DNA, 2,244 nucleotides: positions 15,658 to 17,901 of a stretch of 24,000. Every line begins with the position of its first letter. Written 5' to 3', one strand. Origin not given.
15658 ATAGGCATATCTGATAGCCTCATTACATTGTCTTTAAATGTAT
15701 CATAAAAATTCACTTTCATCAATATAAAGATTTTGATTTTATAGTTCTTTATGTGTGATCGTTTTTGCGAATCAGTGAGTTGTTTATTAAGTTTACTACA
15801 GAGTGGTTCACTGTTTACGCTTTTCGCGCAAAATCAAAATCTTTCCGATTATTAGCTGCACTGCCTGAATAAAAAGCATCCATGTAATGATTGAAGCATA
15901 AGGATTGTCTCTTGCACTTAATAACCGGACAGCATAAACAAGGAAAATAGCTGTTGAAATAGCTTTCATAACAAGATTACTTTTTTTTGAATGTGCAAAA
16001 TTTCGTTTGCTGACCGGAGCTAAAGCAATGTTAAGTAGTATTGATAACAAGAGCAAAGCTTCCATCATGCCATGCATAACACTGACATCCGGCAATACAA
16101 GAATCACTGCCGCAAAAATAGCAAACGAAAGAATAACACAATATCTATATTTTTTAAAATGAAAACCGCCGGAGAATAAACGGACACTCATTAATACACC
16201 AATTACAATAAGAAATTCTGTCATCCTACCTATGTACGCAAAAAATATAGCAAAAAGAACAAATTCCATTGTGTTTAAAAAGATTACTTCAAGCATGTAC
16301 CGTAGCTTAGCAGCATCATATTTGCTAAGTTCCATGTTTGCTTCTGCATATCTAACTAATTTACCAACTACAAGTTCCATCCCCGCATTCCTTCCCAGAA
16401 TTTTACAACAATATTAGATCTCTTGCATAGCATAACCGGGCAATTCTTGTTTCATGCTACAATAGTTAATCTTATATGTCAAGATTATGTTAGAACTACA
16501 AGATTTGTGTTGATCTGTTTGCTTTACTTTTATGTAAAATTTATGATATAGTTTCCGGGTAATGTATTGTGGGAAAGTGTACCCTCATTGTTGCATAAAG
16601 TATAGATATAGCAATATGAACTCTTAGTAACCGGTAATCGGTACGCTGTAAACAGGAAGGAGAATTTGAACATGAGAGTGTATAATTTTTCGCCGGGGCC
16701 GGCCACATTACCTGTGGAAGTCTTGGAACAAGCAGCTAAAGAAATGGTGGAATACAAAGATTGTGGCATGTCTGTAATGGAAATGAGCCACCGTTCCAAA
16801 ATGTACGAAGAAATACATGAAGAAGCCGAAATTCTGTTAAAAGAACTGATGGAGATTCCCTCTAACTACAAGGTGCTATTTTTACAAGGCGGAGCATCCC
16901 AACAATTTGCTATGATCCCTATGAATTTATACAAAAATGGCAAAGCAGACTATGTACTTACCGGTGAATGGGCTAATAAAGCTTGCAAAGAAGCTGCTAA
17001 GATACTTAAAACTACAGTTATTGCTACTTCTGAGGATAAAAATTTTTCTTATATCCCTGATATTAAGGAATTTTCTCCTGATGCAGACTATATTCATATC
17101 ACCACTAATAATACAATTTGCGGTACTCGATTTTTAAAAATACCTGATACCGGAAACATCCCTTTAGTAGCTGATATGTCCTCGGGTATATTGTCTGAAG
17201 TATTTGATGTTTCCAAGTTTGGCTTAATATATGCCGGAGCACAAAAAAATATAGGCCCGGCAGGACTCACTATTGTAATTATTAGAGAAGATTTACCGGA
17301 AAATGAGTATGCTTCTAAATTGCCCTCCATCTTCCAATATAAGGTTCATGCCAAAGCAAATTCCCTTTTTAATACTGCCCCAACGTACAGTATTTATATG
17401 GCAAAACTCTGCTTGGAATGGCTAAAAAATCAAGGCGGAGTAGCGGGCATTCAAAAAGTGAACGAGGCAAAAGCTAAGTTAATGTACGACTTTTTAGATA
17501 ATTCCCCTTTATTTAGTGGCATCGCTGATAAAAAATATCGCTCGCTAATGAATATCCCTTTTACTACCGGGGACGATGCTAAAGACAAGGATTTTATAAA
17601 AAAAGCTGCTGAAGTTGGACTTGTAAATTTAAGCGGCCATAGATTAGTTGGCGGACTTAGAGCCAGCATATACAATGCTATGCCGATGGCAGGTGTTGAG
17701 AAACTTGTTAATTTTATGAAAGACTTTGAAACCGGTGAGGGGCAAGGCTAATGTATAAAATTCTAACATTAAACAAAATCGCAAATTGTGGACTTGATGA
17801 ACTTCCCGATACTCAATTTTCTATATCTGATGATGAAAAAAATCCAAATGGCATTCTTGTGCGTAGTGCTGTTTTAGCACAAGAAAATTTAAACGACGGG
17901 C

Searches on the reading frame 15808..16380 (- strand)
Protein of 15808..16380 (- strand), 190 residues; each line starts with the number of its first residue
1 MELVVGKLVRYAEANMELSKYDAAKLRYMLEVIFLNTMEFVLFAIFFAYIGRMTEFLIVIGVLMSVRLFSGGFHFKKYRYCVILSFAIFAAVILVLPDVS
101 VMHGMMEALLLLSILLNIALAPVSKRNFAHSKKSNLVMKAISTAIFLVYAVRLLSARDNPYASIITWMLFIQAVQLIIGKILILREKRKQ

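Call 5: search_protein_families(library=pfam, proteins=[window:15808-16380:-], max_evalue=0.001)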
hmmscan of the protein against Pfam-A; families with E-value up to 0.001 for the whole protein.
window:15808-16380:- (190 aa): 1 family
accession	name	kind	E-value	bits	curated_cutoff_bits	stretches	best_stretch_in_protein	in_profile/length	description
PF04647.20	AgrB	-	3.6e-24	85.6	23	1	7-176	3-182/185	Accessory gene regulator B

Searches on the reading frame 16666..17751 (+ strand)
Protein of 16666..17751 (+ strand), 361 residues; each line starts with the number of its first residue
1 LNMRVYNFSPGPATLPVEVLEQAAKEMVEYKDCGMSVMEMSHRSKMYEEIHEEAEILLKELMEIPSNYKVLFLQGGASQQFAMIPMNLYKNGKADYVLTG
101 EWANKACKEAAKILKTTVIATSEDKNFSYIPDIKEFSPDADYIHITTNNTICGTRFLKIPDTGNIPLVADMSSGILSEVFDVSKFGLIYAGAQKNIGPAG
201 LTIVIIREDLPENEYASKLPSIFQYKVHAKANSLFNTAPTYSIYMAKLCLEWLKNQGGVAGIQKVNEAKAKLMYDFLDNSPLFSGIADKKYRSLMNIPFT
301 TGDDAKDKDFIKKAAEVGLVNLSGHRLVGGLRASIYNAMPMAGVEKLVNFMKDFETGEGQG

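Call 46: find_homologous_proteins(query=window:16666-17751:+, max_evalue=1e-30)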
Query window:16666-17751:+ (361 aa): 8000 proteins with E <= 1e-30 among 8000 candidates; the best 120 are listed.
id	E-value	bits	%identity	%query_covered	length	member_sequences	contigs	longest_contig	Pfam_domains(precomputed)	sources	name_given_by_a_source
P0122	2.3e-211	719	91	98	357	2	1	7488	PF00266.26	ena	-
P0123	6.8e-199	678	85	98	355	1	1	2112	PF00266.26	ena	-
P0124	6.7e-198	675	85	98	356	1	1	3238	PF00266.26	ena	-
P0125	3.1e-197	673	84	98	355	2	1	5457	PF00266.26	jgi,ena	-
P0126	3.0e-196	669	83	98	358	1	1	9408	PF00266.26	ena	-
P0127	1.7e-195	667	84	98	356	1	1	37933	PF00266.26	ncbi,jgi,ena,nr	ncbi:MAG: 3-phosphoserine/phosphohydroxythreonine transaminase [Defluviitaleaceae bacterium]|nr:3-ph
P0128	3.1e-194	663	81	98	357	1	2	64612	PF00266.26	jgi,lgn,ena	-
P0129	2.1e-191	653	82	98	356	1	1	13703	PF00266.26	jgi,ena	-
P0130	2.7e-191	653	82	98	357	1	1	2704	PF00266.26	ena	-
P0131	2.2e-184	630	79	98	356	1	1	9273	PF00266.26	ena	-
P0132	9.1e-181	619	78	98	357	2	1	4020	PF00266.26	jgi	-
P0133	1.1e-178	612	76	98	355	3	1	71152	PF00266.26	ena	-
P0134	6.2e-178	609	76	98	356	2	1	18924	PF00266.26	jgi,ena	-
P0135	5.1e-177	606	74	99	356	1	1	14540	PF00266.26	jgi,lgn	jgi:phosphoserine aminotransferase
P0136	1.3e-176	605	75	98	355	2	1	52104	PF00266.26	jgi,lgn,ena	-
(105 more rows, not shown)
